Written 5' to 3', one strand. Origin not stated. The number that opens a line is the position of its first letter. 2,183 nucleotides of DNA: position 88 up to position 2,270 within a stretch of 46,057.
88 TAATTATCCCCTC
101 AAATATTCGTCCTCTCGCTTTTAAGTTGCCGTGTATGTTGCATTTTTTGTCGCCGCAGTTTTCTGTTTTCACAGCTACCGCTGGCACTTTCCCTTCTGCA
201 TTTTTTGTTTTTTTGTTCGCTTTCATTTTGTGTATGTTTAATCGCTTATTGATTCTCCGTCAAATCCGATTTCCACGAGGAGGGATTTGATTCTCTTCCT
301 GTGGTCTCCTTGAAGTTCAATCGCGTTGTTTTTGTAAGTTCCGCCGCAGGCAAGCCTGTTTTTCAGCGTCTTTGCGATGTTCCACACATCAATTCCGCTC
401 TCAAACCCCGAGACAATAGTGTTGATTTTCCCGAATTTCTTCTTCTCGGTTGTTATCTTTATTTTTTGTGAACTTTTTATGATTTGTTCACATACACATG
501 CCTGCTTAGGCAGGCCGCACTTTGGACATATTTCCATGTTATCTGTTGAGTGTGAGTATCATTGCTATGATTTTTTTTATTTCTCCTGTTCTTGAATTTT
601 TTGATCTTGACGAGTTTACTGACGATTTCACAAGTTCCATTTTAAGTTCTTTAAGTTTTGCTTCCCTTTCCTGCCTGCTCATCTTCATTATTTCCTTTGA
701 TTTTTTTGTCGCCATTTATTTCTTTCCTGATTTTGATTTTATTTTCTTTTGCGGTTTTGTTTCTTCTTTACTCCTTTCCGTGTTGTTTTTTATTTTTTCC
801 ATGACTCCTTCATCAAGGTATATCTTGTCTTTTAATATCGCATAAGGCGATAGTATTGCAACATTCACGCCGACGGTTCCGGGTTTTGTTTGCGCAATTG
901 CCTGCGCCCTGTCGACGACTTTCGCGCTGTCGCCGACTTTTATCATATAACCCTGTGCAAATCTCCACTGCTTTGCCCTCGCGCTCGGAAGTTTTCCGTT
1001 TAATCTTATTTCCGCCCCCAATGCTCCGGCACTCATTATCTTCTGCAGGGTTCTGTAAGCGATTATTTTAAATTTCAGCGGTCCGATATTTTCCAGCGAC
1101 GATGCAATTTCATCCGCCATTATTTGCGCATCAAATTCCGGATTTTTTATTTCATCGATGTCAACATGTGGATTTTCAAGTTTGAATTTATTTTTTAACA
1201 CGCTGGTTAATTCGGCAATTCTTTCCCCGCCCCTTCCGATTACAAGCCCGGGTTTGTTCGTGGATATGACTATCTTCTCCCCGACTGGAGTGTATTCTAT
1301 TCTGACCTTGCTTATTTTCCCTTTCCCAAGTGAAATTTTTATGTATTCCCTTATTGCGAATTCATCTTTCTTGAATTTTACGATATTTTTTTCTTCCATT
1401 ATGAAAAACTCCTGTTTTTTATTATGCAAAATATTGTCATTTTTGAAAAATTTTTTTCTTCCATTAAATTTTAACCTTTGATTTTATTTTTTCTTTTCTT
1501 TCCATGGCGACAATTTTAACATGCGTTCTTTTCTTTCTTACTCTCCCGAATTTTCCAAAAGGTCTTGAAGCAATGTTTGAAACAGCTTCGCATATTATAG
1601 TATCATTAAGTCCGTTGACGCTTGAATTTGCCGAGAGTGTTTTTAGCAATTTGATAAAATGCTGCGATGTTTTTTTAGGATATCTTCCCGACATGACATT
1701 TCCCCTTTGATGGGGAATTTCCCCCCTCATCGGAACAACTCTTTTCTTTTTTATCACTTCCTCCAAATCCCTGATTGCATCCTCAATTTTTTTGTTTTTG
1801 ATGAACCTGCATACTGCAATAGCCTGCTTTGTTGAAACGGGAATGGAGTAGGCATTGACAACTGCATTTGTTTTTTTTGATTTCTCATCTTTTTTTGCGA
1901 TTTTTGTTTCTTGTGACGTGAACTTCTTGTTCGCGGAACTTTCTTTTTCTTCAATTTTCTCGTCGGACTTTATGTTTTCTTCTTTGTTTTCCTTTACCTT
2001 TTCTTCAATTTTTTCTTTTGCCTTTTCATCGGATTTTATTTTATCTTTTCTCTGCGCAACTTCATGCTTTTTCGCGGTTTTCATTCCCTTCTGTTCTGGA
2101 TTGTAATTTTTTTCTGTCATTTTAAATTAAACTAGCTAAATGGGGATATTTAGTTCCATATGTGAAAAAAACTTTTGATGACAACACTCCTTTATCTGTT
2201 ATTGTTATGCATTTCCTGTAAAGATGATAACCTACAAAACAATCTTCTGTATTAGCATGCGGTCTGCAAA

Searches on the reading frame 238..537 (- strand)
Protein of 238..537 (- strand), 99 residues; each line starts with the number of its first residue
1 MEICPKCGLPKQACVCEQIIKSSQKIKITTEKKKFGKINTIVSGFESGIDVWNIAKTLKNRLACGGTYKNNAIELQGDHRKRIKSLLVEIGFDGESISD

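Call 3: search_protein_families(library=pfam, proteins=[window:238-537:-], max_evalue=0.1)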
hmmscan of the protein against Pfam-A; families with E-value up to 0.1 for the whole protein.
window:238-537:- (99 aa): 3 families
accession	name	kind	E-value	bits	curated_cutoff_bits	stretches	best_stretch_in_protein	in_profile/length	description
PF01253.27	SUI1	-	1.2e-19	71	25.5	1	23-92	2-76/77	Translation initiation factor SUI1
PF03942.20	DTW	-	0.0024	18.1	33.7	1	1-28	1-29/195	DTW domain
PF05046.19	Img2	-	0.015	16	34.4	1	50-92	36-84/84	Mitochondrial large subunit ribosomal protein (Img2)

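Call 4: search_protein_families(library=ncbifam, proteins=[window:238-537:-], max_evalue=0.1)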
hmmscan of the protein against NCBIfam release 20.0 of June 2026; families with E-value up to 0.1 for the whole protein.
window:238-537:- (99 aa): 7 families
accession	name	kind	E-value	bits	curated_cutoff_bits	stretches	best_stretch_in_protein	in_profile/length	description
NF002096.0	PRK00939.1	subfamily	3.9e-37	126.6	98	1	2-97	3-99/102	stress response translation initiation inhibitor YciH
TIGR01158.1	SUI1_rel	equivalog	8.8e-29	99.6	111.65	1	1-97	1-100/102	stress response translation initiation inhibitor YciH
NF005297.0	PRK06824.1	equivalog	8.4e-16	58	145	1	3-93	21-115/121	translation initiation factor Sui1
NF005669.0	PRK07451.1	equivalog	3.6e-13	49.9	122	1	23-93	38-110/116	translation initiation factor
NF006536.0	PRK09019.1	equivalog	2.1e-10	40.7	142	1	30-92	37-101/108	stress response translation initiation inhibitor YciH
TIGR01160.1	SUI1_MOF2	equivalog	2.2e-07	31.4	143.9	1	22-91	24-98/110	translation initiation factor SUI1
TIGR01159.1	DRP1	subfamily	0.011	15.8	118.15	1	21-87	82-152/168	density-regulated protein DRP1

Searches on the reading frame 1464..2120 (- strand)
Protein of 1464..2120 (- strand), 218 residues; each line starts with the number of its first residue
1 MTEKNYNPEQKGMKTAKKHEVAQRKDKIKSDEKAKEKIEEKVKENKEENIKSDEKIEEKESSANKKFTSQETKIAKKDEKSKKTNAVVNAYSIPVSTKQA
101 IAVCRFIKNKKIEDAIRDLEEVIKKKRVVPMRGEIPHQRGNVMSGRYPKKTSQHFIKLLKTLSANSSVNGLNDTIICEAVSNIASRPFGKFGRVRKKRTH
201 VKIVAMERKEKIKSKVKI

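Call 3: search_protein_families(library=pfam, proteins=[window:1464-2120:-], max_evalue=0.1)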
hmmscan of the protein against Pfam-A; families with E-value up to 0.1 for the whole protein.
window:1464-2120:- (218 aa): 2 families
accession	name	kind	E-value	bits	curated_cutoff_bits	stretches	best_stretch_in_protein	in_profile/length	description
PF00237.24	Ribosomal_L22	-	1.6e-08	35.1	28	1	90-204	3-102/104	Ribosomal protein L22p/L17e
PF04371.20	PAD_porph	-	0.064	12.9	25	1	40-141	212-312/321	Porphyromonas-type peptidyl-arginine deiminase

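Call 4: search_protein_families(library=ncbifam, proteins=[window:1464-2120:-], max_evalue=0.1)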
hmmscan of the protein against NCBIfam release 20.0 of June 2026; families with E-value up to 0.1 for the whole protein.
window:1464-2120:- (218 aa): 3 families
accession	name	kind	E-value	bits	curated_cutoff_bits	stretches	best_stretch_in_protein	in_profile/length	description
NF003260.0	PRK04223.1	equivalog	2.8e-21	76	137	1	81-209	11-153/154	50S ribosomal protein L22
TIGR01038.1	uL22_arch_euk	equivalog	1.4e-18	67.3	79.85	1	80-207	6-147/148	50S ribosomal protein L22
NF041042.1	FslE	exception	0.092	11.2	800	0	25-111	30-114/505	rhizoferrin import outer membrane protein FslE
